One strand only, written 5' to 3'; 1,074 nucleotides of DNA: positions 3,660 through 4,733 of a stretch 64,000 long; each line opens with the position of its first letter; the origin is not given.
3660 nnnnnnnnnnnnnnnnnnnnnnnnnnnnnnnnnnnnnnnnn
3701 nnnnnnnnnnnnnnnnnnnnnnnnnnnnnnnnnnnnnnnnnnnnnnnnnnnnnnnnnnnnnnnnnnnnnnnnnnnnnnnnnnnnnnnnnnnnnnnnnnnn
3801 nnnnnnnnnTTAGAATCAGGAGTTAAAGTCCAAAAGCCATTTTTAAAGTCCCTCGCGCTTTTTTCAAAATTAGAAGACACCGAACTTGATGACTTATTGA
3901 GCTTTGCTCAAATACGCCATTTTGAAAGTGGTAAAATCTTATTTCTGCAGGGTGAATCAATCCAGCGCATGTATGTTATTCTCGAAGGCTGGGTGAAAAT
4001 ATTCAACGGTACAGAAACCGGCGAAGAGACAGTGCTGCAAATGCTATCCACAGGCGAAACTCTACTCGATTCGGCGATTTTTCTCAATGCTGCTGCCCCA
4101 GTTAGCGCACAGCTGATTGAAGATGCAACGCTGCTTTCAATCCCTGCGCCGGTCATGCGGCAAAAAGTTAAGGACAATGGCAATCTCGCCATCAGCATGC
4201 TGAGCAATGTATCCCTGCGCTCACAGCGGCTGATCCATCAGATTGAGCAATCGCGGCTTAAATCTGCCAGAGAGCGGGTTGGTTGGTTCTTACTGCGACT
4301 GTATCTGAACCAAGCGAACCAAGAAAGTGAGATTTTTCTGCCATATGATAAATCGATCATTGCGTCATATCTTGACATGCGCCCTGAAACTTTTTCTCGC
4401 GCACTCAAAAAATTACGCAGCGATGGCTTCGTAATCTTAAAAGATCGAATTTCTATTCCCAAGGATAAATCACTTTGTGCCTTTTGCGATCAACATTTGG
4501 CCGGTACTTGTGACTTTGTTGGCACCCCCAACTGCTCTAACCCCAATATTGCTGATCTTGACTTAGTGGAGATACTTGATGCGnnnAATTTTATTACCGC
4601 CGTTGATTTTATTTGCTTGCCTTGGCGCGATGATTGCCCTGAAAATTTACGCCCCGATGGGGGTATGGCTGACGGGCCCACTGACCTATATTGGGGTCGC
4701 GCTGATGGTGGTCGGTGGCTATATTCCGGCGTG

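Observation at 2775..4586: NIT-domain::Crp/Fnr one-component regulator with a C-terminal 4-Cys tail, divergent from narK-narK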

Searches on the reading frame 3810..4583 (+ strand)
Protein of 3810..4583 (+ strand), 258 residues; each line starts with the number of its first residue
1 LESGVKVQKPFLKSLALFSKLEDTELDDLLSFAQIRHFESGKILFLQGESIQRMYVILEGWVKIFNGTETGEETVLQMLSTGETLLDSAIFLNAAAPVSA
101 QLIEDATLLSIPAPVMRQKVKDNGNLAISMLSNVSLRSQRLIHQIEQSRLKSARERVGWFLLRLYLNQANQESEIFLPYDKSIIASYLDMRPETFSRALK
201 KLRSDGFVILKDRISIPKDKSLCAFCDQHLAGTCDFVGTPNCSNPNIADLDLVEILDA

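Call 22: find_homologous_proteins(query=window:3810-4583:+, max_evalue=1e-10)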
Query window:3810-4583:+ (258 aa): 39 proteins with E <= 1e-10 among 776 candidates.
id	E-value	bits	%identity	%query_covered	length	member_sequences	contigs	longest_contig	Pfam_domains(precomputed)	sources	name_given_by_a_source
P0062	3.5e-94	333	64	92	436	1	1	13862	PF13545.13,PF00027.36,PF08376.16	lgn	-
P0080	7.1e-92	326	59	95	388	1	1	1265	PF13545.13,PF00027.36,PF08376.16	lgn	-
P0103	7.2e-92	326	59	94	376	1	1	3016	PF13545.13,PF00027.36,PF08376.16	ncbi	ncbi:MAG: cyclic nucleotide-binding domain-containing protein, partial [Kordiimonas sp.]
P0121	1.2e-89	318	61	91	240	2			PF13545.13,PF00027.36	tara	tara:strand:- start:5 stop:727 length:723 start_codon:yes stop_codon:yes gene_type:complete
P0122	1.0e-79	286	53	93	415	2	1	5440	PF13545.13,PF00027.36,PF08376.16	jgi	jgi:CRP-like cAMP-binding protein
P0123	8.3e-79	283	54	92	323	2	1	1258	PF13545.13,PF00027.36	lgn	-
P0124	9.1e-78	279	55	94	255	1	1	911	PF13545.13,PF00027.36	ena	-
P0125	1.0e-77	279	56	90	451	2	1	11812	PF13545.13,PF00027.36,PF08376.16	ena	-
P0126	2.5e-77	278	54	90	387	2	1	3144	PF13545.13,PF00027.36,PF08376.16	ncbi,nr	ncbi:MAG: cyclic nucleotide-binding domain-containing protein, partial [Henriciella sp.]|nr:cyclic n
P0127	3.8e-77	277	55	89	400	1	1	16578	PF13545.13,PF00027.36,PF08376.16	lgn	-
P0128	2.4e-75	272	53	91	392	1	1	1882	PF13545.13,PF00027.36,PF08376.16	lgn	-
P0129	1.1e-72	263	50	94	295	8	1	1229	PF13545.13,PF00027.36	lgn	-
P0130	7.1e-72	260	48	91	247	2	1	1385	PF13545.13,PF00027.36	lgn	-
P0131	5.1e-71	257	51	91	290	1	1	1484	PF13545.13,PF00027.36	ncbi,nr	ncbi:MAG: cyclic nucleotide-binding domain-containing protein, partial [Fimbriimonadaceae bacterium]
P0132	5.7e-71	257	51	93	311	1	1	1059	PF13545.13,PF00027.36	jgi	jgi:CRP-like cAMP-binding protein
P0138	2.0e-64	236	48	90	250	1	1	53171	PF13545.13,PF00027.36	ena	-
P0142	3.9e-61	225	47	91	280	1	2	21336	PF13545.13,PF00027.36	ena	-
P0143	1.7e-60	223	48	89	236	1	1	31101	PF13545.13,PF00027.36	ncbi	-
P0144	2.2e-60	223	48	86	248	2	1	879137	PF13545.13,PF00027.36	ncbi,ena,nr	ncbi:MAG: hypothetical protein COA69_05830 [Robiginitomaculum sp.]|nr:MAG: hypothetical protein COA6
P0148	1.1e-57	214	43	90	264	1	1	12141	PF13545.13,PF00027.36,PF00325.27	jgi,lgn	jgi:CRP-like cAMP-binding protein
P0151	1.2e-50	191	41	90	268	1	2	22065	PF13545.13,PF00027.36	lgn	-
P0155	1.1e-30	125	36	83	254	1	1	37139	PF13545.13,PF00027.36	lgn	-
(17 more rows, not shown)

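Call 25: find_encoding_contigs(protein=P0138, flank=8000, max_places=1)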
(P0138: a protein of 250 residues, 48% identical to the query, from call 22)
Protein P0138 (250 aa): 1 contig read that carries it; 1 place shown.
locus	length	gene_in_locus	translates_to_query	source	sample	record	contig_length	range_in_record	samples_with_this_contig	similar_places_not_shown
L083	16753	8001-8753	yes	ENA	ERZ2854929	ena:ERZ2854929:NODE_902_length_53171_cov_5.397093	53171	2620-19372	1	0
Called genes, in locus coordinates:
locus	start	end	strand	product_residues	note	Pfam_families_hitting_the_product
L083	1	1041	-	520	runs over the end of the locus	PF13237:Fer4_10, PF13247:Fer4_11, PF12838:Fer4_7 (weak), PF14711:Nitr_red_bet_C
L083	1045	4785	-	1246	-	PF14710:Nitr_red_alph_N, PF00384:Molybdopterin, PF28599:NarG_dom_V, PF01568:Molydop_binding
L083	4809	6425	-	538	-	PF07690:MFS_1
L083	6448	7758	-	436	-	PF07690:MFS_1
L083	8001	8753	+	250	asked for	PF00027:cNMP_binding, PF13545:HTH_Crp_2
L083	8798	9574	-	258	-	PF00459:Inositol_P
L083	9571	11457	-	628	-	PF00009:GTP_EFTU, PF01926:MMR_HSR1 (faint), PF03144:GTP_EFTU_D2 (faint), PF03193:RsgA_GTPase (faint), PF22594:GTP-eEF1A_C, PF01583:APS_kinase, PF13671:AAA_33 (weak)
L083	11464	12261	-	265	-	PF01507:PAPS_reduct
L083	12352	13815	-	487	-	PF00004:AAA, PF13401:AAA_22 (weak), PF17866:AAA_lid_6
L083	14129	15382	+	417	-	PF02646:RmuC, PF09254:FokI_cleav_dom (weak)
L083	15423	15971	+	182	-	PF01327:Pep_deformylase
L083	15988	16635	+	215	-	PF20108:DUF6498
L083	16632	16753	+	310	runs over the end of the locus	PF00551:Formyl_trans_N, PF02911:Formyl_trans_C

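Call 26: find_encoding_contigs(protein=P0144, flank=8000, max_places=1)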
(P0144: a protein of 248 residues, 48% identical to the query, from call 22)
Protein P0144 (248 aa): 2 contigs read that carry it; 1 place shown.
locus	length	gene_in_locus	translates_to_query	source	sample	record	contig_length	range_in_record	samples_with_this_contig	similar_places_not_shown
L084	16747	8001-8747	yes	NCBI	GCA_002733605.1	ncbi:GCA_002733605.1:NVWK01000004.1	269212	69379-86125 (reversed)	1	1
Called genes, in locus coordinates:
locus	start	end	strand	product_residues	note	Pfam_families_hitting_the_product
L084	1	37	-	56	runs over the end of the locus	PF03597:FixS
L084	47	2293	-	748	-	PF00403:HMA, PF00122:E1-E2_ATPase, PF00702:Hydrolase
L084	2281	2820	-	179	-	PF05751:FixH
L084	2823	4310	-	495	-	PF12801:Fer4_5, PF13484:Fer4_16 (faint), PF13183:Fer4_8 (faint), PF13187:Fer4_9 (faint), PF13237:Fer4_10 (faint), PF12838:Fer4_7 (weak), PF13746:Fer4_18, PF11614:FixG_C, +2 more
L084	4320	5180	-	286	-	PF14715:FixP_N, PF00034:Cytochrom_C, PF13442:Cytochrome_CBB3, PF00034:Cytochrom_C, PF13442:Cytochrome_CBB3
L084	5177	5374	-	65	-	PF05545:FixQ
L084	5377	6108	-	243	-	PF02433:FixO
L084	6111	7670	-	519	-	PF00115:COX1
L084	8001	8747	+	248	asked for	PF00027:cNMP_binding, PF13545:HTH_Crp_2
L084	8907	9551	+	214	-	-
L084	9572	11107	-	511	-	PF00501:AMP-binding, PF13193:AMP-binding_C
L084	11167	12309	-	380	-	PF02771:Acyl-CoA_dh_N, PF02770:Acyl-CoA_dh_M, PF00441:Acyl-CoA_dh_1, PF08028:Acyl-CoA_dh_2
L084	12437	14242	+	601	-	PF07287:AtuA, PF23544:AtuA_ferredoxin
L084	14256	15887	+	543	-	PF01039:Carboxyl_trans, PF03255:ACCA (faint)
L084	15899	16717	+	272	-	PF00378:ECH_1, PF16113:ECH_2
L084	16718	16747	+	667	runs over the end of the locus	PF00289:Biotin_carb_N, PF02222:ATP-grasp, PF02786:CPSase_L_D2, PF07478:Dala_Dala_lig_C, PF02785:Biotin_carb_C, PF25917:BSH_RND (weak), PF00364:Biotin_lipoyl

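Call 27: find_encoding_contigs(protein=P0148, flank=8000, max_places=1)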
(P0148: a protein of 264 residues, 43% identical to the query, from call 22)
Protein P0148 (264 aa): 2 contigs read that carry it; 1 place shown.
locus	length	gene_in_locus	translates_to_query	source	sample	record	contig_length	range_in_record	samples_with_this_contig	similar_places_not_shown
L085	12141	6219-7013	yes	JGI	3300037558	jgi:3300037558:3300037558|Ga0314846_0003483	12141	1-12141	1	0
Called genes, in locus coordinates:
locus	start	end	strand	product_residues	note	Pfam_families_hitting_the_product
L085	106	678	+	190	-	PF13609:Porin_4 (weak)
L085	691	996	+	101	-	-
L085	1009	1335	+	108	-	PF13442:Cytochrome_CBB3, PF00034:Cytochrom_C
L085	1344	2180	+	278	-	PF05140:ResB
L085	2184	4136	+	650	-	PF01578:Cytochrom_C_asm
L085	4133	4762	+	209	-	PF08534:Redoxin, PF00578:AhpC-TSA, PF00085:Thioredoxin (faint), PF13905:Thioredoxin_8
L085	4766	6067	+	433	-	PF04055:Radical_SAM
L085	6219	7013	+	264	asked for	PF00027:cNMP_binding, PF13545:HTH_Crp_2, PF00325:Crp (weak)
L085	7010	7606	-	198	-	PF04055:Radical_SAM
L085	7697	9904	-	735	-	PF13597:NRDD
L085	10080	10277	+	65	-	-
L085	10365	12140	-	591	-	?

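Call 33: search_dna_similar(query=window:3810-4583:+, collection=plasmids, mode=protein, max_rows=30, max_evalue=1e-8)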
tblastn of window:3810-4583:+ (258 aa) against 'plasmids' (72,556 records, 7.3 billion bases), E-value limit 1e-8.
Records with a match: 625; places in all: 686; records where one place covers at least 80% of the query: 138.
Best place of each record, by identity: <60% 625.
By first word of the organism name: Enterococcus 225; Ralstonia 101; Sinorhizobium 69; Listeria 25; Thermus 19; Ligilactobacillus 19; Azospirillum 18; Agrobacterium 17; Paracoccus 14; Rhizobium 12; and 47 more.
By predicted mobility (MOB-suite, as given by PLSDB): conjugative 239; non-mobilizable 198; mobilizable 188.
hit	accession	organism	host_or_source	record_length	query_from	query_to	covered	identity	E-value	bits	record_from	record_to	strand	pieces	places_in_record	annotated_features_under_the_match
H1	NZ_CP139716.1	Thalassobaculum sp. OXR-137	Bacterial Culture,hydrothermal vent ...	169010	12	222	82%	35.1%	4e-38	148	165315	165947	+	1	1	Crp/Fnr family transcriptional regulator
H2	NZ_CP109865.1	Paracoccus aminovorans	bacteria,human fecal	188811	10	216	80%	35.5%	2e-32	132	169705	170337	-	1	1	Crp/Fnr family transcriptional regulator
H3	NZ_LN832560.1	Paracoccus aminovorans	-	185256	10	216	80%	35.5%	2e-32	132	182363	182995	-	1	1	Crp/Fnr family transcriptional regulator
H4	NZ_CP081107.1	Ruegeria sp. B32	-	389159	6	227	86%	32.9%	4e-33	134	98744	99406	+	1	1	Crp/Fnr family transcriptional regulator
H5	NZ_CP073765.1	Methylovirgula sp. HY1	soil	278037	2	226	87%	32.4%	1e-31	129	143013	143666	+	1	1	Crp/Fnr family transcriptional regulator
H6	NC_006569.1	Ruegeria pomeroyi DSS-3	-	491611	6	216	82%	33.2%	8e-33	133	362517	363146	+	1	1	Crp/Fnr family transcriptional regulator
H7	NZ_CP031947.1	Ruegeria sp. AD91A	-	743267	6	216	82%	33.2%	1e-31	130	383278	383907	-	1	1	Crp/Fnr family transcriptional regulator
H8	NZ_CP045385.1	Ruegeria sp. THAF33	pure culture,Surface of a polyethylene ...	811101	6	216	82%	32.7%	2e-31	129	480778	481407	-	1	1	Crp/Fnr family transcriptional regulator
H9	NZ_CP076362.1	Gemmobacter fulvus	cell culture,Anabaena culture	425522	17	209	75%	35.2%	1e-29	124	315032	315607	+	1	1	Crp/Fnr family transcriptional regulator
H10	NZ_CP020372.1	Candidatus Thiodictyon syntrophicum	meromictic lake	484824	6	235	89%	29.2%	2e-20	97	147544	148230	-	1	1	Crp/Fnr family transcriptional regulator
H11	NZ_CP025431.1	Paracoccus zhejiangensis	single cell,sludge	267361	11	226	84%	31.0%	5e-25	110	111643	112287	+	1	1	Crp/Fnr family transcriptional regulator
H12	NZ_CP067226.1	Paracoccus sp. MC1862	pure cultures of bacteria,river bed soil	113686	16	209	75%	34.0%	3e-27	117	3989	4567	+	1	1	Crp/Fnr family transcriptional regulator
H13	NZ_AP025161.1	Acidithiobacillus ferrooxidans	-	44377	12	222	82%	31.1%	2e-23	106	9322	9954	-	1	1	Crp/Fnr family transcriptional regulator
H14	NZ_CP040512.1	Acidithiobacillus ferrooxidans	-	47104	12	222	82%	31.1%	2e-23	106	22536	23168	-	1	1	Crp/Fnr family transcriptional regulator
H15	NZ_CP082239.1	Acidithiobacillus ferrooxidans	cell culture,soil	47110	12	222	82%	31.1%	2e-23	106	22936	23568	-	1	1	Crp/Fnr family transcriptional regulator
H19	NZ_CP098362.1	Paracoccus sp. TOH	cell cuture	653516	17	216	78%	32.5%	1e-27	118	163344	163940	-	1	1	Crp/Fnr family transcriptional regulator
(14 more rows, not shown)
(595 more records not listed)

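Call 35: get_annotated_region(hit=H2, flank=7000)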
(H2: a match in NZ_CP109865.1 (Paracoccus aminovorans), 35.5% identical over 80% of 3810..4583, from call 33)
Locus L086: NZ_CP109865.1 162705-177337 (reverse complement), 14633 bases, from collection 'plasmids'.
description: Paracoccus aminovorans strain BM109 plasmid p_II, complete sequence
organism: Paracoccus aminovorans (NCBI taxid 34004)
taxonomy: Bacteria; Pseudomonadota; Alphaproteobacteria; Rhodobacterales; Paracoccaceae; Paracoccus; Paracoccus aminovorans
host: -; source: bacteria,human fecal; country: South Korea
typing (MOB-suite, as given by PLSDB): non-mobilizable; replicon rep_cluster_560,rep_cluster_969
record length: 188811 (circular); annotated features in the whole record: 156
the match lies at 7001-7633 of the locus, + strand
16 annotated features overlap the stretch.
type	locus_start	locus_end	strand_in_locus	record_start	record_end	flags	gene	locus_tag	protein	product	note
CDS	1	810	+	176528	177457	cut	prpB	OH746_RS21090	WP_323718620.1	methylisocitrate lyase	GO:0019629 - propionate catabolic process, 2-methylcitrate cycle [Evidence IEA]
CDS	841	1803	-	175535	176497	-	-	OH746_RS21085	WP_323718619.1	ParB/RepB/Spo0J family partition protein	GO:0007059 - chromosome segregation [Evidence IEA]; GO:0000910 - cytokinesis [Evidence IEA]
CDS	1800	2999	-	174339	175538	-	-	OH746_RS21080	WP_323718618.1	AAA family ATPase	-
CDS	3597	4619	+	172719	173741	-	-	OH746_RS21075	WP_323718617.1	replication initiation protein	GO:0006270 - DNA replication initiation [Evidence IEA]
CDS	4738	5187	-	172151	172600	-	-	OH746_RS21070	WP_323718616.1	Rrf2 family transcriptional regulator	-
CDS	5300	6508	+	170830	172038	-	hmpA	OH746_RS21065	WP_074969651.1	NO-inducible flavohemoprotein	GO:0051409 - response to nitrosative stress [Evidence IEA]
CDS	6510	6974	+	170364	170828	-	-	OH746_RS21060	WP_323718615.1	hypothetical protein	-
CDS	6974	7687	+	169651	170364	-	-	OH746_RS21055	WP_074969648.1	Crp/Fnr family transcriptional regulator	GO:0006355 - regulation of DNA-templated transcription [Evidence IEA]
CDS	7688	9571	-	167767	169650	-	-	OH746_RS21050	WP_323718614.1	VWA domain-containing protein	-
CDS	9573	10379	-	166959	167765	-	-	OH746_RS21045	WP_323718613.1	CbbQ/NirQ/NorQ/GpvN family protein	-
CDS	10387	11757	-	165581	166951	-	-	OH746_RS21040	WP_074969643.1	cbb3-type cytochrome c oxidase subunit I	GO:0009060 - aerobic respiration [Evidence IEA]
CDS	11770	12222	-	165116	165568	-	-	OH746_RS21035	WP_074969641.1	cytochrome c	-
CDS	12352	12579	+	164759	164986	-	-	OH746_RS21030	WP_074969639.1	hypothetical protein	-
CDS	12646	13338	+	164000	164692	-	-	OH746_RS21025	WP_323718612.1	Crp/Fnr family transcriptional regulator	GO:0006355 - regulation of DNA-templated transcription [Evidence IEA]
CDS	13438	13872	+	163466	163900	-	-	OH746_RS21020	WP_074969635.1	pseudoazurin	-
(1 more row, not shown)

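Call 36: get_annotated_region(hit=H6, flank=7000)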
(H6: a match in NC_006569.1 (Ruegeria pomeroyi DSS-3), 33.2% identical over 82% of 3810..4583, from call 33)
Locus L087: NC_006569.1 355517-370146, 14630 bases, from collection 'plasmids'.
description: Ruegeria pomeroyi DSS-3 megaplasmid, complete sequence
organism: Ruegeria pomeroyi DSS-3 (NCBI taxid 246200)
taxonomy: Bacteria; Pseudomonadota; Alphaproteobacteria; Rhodobacterales; Roseobacteraceae; Ruegeria; Ruegeria pomeroyi; Ruegeria pomeroyi DSS-3
host: -; source: -; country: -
typing (MOB-suite, as given by PLSDB): non-mobilizable; replicon rep_cluster_95
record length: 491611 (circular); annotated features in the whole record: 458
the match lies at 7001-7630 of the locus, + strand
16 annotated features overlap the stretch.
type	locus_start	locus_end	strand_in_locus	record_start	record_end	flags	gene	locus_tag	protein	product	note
CDS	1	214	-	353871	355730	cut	-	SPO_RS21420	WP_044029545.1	amidohydrolase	-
CDS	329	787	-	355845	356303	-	-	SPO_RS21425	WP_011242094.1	Lrp/AsnC family transcriptional regulator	-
CDS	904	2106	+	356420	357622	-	-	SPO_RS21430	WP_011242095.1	methionine gamma-lyase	GO:0019346 - transsulfuration [Evidence IEA]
CDS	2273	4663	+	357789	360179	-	-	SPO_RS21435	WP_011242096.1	1-deoxy-D-xylulose-5-phosphate synthase N-terminal domain-containing protein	GO:0016114 - terpenoid biosynthetic process [Evidence IEA]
CDS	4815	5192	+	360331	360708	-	-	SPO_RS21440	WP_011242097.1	5-carboxymethyl-2-hydroxymuconate Delta-isomerase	-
CDS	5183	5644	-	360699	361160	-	-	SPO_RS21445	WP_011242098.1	VOC family protein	-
CDS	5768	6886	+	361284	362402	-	-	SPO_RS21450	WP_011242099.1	RNA methyltransferase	-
CDS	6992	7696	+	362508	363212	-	-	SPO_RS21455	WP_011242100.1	Crp/Fnr family transcriptional regulator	GO:0006355 - regulation of DNA-templated transcription [Evidence IEA]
CDS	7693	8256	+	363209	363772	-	-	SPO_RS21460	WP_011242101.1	DUF4202 domain-containing protein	-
CDS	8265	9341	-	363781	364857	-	-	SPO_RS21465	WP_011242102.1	DUF561 domain-containing protein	-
CDS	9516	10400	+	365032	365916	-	-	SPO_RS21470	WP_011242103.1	LysR family transcriptional regulator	-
CDS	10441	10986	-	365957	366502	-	-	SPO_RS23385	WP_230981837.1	transposase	GO:0006313 - DNA transposition [Evidence IEA]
CDS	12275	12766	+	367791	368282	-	-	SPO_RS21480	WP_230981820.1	toxin-activating lysine-acyltransferase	GO:0009404 - toxin metabolic process [Evidence IEA]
CDS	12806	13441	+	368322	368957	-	-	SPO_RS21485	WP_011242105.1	DUF1629 domain-containing protein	-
CDS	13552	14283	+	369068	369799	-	-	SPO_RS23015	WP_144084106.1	hypothetical protein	-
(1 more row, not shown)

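Call 37: get_annotated_region(hit=H1, flank=7000)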
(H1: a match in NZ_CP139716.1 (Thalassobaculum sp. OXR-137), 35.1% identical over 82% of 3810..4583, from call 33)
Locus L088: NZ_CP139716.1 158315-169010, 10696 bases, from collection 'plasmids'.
description: Thalassobaculum sp. OXR-137 plasmid unnamed01, complete sequence
organism: Thalassobaculum sp. OXR-137 (NCBI taxid 3100173)
taxonomy: Bacteria; Pseudomonadota; Alphaproteobacteria; Rhodospirillales; Thalassobaculaceae; Thalassobaculum; Thalassobaculum sp. OXR-137
host: -; source: Bacterial Culture,hydrothermal vent plume; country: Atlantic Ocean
typing (MOB-suite, as given by PLSDB): mobilizable; relaxase MOBQ
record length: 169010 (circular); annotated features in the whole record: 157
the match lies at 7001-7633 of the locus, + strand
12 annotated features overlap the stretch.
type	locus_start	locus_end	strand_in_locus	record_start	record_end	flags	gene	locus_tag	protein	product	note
CDS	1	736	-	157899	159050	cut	-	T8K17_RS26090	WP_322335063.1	HPP family protein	-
CDS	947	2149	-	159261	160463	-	-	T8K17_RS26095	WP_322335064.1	NnrS family protein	-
CDS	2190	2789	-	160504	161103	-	-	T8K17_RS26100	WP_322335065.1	NapC/NirT family cytochrome c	-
CDS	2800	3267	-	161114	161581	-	-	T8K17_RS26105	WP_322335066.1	nitrate reductase cytochrome c-type subunit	-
CDS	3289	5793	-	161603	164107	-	napA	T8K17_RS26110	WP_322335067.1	nitrate reductase catalytic subunit NapA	-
CDS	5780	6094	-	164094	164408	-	-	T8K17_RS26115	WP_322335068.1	chaperone NapD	-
CDS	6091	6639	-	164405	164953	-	napF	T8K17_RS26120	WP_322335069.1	ferredoxin-type protein NapF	-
CDS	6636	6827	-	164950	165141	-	-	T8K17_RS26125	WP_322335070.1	periplasmic nitrate reductase, NapE protein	-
CDS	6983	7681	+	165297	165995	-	-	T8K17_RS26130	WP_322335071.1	Crp/Fnr family transcriptional regulator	GO:0006355 - regulation of DNA-templated transcription [Evidence IEA]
CDS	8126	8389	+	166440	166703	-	-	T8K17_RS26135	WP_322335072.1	type II toxin-antitoxin system ParD family antitoxin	GO:0051983 - regulation of chromosome segregation [Evidence IEA]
CDS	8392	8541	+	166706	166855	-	-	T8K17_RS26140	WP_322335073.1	type II toxin-antitoxin system RelE/ParE family toxin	GO:0030541 - plasmid partitioning [Evidence IEA]; GO:0051290 - protein heterotetramerization [Evidence IEA]; GO:0009432 ...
CDS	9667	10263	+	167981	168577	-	-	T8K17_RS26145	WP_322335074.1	TlpA disulfide reductase family protein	-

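Call 49: search_protein_representatives(protein=window:3810-4583:+)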
Query: 258 residues. Proteins with E-value up to 0.001 (for the whole library): 12853; up to 1e-10: 2552; up to 1e-30: 161. The best 150 are listed.
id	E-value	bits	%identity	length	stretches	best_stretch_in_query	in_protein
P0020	1.1e-92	326.6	58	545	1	8-250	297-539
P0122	3.3e-80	285.7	53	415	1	11-249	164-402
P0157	1.3e-78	280.5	54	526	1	8-247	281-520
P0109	1.9e-77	276.7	52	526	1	8-247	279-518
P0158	2.2e-76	273.2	54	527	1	9-242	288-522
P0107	9.4e-75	267.9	52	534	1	8-243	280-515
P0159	1.2e-74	267.6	53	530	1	11-243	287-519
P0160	9.7e-74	264.6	51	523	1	10-248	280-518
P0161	1.0e-72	261.2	53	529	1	10-243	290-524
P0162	7.9e-72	258.3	49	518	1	7-246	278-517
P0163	3.4e-71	256.2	51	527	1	10-246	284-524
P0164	8.3e-71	255.0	50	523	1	8-242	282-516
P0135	1.4e-69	250.9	53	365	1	9-246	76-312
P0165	4.9e-69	249.2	48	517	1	2-248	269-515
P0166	6.1e-69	248.9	49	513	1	10-246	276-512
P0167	3.9e-68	246.2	45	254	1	9-255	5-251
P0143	5.3e-61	222.9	48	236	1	16-244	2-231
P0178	4.9e-53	196.8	43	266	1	14-243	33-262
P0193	1.1e-46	176.0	39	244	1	14-246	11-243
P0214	2.6e-40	155.2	36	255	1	11-247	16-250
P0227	1.1e-38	149.9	36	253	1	10-240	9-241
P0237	8.3e-37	143.7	35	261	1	10-223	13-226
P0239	1.1e-36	143.3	36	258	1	11-230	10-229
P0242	3.0e-36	141.9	35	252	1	11-249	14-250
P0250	1.3e-35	139.8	39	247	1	11-219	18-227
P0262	3.6e-34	135.1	32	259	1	12-243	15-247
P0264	4.9e-34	134.6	31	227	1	18-227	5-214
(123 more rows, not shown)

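Call 64: find_encoding_contigs(protein=P0143, flank=7000, max_places=1)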
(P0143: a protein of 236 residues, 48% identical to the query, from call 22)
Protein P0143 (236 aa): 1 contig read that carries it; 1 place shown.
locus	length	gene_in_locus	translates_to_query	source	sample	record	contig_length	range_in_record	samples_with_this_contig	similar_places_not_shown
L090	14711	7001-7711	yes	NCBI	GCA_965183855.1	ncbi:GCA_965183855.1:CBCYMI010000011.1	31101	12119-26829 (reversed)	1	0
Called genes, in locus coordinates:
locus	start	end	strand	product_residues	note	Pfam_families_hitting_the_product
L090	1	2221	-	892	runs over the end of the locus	PF14710:Nitr_red_alph_N, PF00384:Molybdopterin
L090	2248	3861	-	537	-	PF07690:MFS_1 (weak)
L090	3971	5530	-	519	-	PF01306:LacY_symp (faint), PF07690:MFS_1, PF13347:MFS_2 (weak), PF07690:MFS_1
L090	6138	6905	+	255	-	PF08376:NIT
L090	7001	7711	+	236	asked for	PF00027:cNMP_binding, PF13545:HTH_Crp_2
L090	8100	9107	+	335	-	PF13353:Fer4_12, PF04055:Radical_SAM, PF06463:Mob_synth_C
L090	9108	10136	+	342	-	PF01967:MoaC, PF00994:MoCF_biosynth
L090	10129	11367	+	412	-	PF03453:MoeA_N, PF00994:MoCF_biosynth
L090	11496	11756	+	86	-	PF02597:ThiS (weak)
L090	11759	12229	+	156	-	PF02391:MoaE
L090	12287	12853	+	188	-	PF12804:NTP_transf_3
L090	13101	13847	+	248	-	PF01925:TauE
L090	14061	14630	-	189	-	-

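Call 65: find_encoding_contigs(protein=P0142, flank=7000, max_places=1)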
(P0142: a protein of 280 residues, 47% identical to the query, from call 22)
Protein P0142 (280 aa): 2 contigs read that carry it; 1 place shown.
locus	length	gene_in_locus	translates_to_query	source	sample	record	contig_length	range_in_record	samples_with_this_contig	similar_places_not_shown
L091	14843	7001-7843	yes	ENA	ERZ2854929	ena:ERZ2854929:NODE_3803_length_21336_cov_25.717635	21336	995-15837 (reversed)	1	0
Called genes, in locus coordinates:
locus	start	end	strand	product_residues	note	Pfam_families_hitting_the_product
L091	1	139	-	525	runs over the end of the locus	PF13237:Fer4_10, PF13247:Fer4_11, PF12838:Fer4_7 (weak), PF14711:Nitr_red_bet_C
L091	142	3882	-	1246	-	PF14710:Nitr_red_alph_N, PF00384:Molybdopterin, PF28599:NarG_dom_V, PF01568:Molydop_binding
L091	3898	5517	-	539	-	-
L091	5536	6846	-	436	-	PF07690:MFS_1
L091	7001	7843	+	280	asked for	PF00027:cNMP_binding, PF13545:HTH_Crp_2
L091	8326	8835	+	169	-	PF12762:DDE_Tnp_IS1595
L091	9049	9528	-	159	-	-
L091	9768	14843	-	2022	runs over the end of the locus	?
